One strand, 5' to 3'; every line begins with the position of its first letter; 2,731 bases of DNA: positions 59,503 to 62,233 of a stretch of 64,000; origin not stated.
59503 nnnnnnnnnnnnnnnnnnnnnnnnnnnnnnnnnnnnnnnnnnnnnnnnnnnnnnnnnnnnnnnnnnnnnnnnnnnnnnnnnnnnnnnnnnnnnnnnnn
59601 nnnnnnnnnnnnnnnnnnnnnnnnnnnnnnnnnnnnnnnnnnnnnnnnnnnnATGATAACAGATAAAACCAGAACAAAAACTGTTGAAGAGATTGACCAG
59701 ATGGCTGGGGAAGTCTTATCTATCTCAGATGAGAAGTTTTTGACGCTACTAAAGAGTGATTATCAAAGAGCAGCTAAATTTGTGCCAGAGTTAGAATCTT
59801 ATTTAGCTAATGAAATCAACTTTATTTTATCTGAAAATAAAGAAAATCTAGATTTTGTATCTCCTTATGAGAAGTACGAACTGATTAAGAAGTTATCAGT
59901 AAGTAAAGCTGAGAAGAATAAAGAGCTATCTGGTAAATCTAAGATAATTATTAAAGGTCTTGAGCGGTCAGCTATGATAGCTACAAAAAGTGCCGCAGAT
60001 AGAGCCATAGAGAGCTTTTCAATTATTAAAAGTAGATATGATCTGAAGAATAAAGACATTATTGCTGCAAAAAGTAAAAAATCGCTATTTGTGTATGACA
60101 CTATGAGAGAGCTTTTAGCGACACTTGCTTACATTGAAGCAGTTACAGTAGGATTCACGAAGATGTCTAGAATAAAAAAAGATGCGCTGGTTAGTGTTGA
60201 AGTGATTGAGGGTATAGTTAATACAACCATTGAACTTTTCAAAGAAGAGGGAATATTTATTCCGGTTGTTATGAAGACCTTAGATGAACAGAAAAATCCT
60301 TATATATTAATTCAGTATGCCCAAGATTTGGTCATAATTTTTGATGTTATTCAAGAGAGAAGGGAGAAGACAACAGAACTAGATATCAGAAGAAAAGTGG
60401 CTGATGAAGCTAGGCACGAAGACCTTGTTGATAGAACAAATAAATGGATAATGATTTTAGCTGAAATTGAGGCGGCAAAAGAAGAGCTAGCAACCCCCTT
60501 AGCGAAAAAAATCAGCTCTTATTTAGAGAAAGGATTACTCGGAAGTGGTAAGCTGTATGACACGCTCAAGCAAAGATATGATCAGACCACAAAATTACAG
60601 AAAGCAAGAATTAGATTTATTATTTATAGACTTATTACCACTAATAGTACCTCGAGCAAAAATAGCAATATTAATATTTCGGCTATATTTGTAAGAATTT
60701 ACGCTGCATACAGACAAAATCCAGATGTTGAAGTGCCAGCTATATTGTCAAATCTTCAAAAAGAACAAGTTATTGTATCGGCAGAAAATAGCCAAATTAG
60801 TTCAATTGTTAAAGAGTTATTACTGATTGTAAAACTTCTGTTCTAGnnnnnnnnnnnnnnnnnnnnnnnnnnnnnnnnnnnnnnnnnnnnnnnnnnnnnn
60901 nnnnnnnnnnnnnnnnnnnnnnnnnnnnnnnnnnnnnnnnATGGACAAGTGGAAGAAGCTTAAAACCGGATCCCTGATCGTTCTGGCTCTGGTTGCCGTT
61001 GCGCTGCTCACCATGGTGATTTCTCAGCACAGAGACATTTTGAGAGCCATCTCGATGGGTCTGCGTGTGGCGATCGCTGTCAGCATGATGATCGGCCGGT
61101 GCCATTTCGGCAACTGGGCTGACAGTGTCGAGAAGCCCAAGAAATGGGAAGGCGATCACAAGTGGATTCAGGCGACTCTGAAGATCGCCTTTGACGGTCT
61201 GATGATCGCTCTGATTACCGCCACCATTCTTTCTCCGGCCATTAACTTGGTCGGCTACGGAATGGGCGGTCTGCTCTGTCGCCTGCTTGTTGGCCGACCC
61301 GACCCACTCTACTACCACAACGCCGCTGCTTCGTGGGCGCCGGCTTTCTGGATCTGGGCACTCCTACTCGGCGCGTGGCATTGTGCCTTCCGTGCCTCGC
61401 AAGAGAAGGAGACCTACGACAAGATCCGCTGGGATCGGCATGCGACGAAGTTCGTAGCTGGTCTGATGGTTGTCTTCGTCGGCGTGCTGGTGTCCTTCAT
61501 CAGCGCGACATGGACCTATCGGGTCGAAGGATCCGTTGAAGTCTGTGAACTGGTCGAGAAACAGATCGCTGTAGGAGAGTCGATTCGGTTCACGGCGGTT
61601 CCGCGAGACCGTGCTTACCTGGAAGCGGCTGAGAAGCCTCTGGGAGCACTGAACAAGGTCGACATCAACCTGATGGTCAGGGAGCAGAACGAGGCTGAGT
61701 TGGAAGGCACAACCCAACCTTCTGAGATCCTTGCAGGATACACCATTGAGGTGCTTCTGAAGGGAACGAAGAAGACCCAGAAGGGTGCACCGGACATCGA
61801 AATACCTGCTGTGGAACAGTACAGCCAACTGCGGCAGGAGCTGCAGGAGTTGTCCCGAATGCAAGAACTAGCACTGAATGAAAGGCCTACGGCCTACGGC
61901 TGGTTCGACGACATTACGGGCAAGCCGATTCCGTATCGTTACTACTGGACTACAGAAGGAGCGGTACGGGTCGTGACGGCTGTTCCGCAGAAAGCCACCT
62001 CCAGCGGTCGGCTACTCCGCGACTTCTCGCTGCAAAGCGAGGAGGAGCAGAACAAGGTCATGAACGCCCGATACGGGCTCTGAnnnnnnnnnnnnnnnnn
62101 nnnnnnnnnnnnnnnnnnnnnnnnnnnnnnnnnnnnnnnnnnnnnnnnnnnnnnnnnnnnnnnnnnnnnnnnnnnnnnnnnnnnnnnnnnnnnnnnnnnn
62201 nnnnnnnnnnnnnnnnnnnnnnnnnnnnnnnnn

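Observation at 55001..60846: Translationally coupled four-gene operon of secreted, polytopic and coiled-coil proteins with no recognisable family (VirB6/TrbL-like topology in the 933-aa member)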

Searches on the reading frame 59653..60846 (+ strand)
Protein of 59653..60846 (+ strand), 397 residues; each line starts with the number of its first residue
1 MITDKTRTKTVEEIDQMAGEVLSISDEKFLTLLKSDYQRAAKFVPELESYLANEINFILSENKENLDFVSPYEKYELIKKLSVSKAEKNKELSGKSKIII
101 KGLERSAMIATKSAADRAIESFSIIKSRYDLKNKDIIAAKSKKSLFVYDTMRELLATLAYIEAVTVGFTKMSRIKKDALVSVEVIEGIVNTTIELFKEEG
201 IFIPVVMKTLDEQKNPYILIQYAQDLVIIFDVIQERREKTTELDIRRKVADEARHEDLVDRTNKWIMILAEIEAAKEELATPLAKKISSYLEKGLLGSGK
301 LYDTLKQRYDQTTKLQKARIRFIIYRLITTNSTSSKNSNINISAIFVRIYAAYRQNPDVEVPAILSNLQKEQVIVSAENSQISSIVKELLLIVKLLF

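Call 3: search_protein_families(library=pfam, proteins=[window:59653-60846:+], max_evalue=1)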
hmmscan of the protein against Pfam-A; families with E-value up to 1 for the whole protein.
window:59653-60846:+ (397 aa): 4 families
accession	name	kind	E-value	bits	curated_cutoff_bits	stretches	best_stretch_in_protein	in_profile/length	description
PF14578.12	GTP_EFTU_D4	-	0.0049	17.2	23.8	1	172-214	13-55/86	Elongation factor Tu domain 4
PF13315.11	DUF4085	-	0.0057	16.8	24.1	1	267-314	41-88/205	Protein of unknown function (DUF4085)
PF01287.26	eIF-5a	-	0.067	13.8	24.2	1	17-64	5-51/69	Eukaryotic elongation factor 5A hypusine, DNA-binding OB fold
PF21522.3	MreB-like_C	-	0.17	12.9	27.8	1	229-293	36-99/123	Archaeal actin homologue MreB-like, C-terminal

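Call 4: search_protein_families(library=ncbifam, proteins=[window:59653-60846:+], max_evalue=1)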
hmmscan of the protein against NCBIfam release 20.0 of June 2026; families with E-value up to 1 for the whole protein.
window:59653-60846:+ (397 aa): 0 families

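Call 19: find_homologous_proteins(query=window:59653-60846:+)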
Query window:59653-60846:+ (397 aa): 1 proteins with E <= 0.001 among 8000 candidates.
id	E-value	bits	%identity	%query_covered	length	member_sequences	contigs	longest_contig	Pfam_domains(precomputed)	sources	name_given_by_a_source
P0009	6.0e-239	810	100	100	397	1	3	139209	-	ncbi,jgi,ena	-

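Call 64: find_homologous_proteins(query=A6, max_evalue=0.01)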
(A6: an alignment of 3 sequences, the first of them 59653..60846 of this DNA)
Query A6 (3 sequences) (397 aa, profile of the alignment): 1 proteins with E <= 0.01 among 8000 candidates.
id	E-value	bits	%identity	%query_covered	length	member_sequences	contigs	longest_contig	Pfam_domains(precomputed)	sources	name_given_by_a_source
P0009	6.1e-189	646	100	100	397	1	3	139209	-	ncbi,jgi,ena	-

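Call 79: search_protein_families(library=phrogs, proteins=[window:59653-60846:+], max_evalue=0.01)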
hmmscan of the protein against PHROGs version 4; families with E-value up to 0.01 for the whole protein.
window:59653-60846:+ (397 aa): 0 families

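Call 80: search_protein_families(library=padloc, proteins=[window:59653-60846:+], max_evalue=0.01)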
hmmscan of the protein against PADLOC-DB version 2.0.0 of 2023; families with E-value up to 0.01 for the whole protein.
window:59653-60846:+ (397 aa): 0 families

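Call 81: search_solved_structures(query=window:59653-60846:+, max_evalue=1)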
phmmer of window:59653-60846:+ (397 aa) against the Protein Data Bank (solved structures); distinct sequences matched with E-value up to 1: 0.

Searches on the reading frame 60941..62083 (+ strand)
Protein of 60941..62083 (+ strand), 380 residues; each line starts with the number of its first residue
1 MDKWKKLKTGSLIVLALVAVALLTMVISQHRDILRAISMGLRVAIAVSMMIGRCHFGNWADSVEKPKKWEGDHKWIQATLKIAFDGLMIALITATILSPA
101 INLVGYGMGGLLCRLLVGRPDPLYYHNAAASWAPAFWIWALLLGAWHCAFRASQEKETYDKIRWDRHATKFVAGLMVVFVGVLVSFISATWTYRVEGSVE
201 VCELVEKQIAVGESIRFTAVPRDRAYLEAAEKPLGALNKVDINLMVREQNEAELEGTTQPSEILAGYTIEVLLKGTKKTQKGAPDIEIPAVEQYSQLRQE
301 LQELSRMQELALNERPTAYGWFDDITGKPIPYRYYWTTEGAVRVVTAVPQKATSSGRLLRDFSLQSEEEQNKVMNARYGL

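Call 3: search_protein_families(library=pfam, proteins=[window:60941-62083:+], max_evalue=1)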
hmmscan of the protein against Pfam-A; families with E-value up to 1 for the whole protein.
window:60941-62083:+ (380 aa): 0 families

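Call 4: search_protein_families(library=ncbifam, proteins=[window:60941-62083:+], max_evalue=1)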
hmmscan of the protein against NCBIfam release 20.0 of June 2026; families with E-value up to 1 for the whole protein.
window:60941-62083:+ (380 aa): 2 families
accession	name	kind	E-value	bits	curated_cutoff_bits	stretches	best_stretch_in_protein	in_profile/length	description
NF011352.0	PRK14770.1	equivalog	0.029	13.8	223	1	12-64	81-133/173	lipoprotein signal peptidase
NF011926.0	PRK15397.1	subfamily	0.4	10.5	335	1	139-211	79-151/239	nicotinamide riboside transporter PnuC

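Call 79: search_protein_families(library=phrogs, proteins=[window:60941-62083:+], max_evalue=0.01)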
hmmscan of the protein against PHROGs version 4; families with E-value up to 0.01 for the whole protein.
window:60941-62083:+ (380 aa): 0 families

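Call 80: search_protein_families(library=padloc, proteins=[window:60941-62083:+], max_evalue=0.01)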
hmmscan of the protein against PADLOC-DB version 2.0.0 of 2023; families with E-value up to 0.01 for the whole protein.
window:60941-62083:+ (380 aa): 0 families

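Call 88: search_dna_similar(query=window:60941-62083:+, collection=plasmids, mode=protein, max_evalue=0.001, max_rows=10)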
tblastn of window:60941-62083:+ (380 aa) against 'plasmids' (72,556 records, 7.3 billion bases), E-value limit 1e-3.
No match.

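Call 89: search_dna_similar(query=window:60941-62083:+, collection=phages, mode=protein, max_evalue=0.001, max_rows=10)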
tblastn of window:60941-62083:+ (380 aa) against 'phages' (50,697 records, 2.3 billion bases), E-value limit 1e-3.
No match.
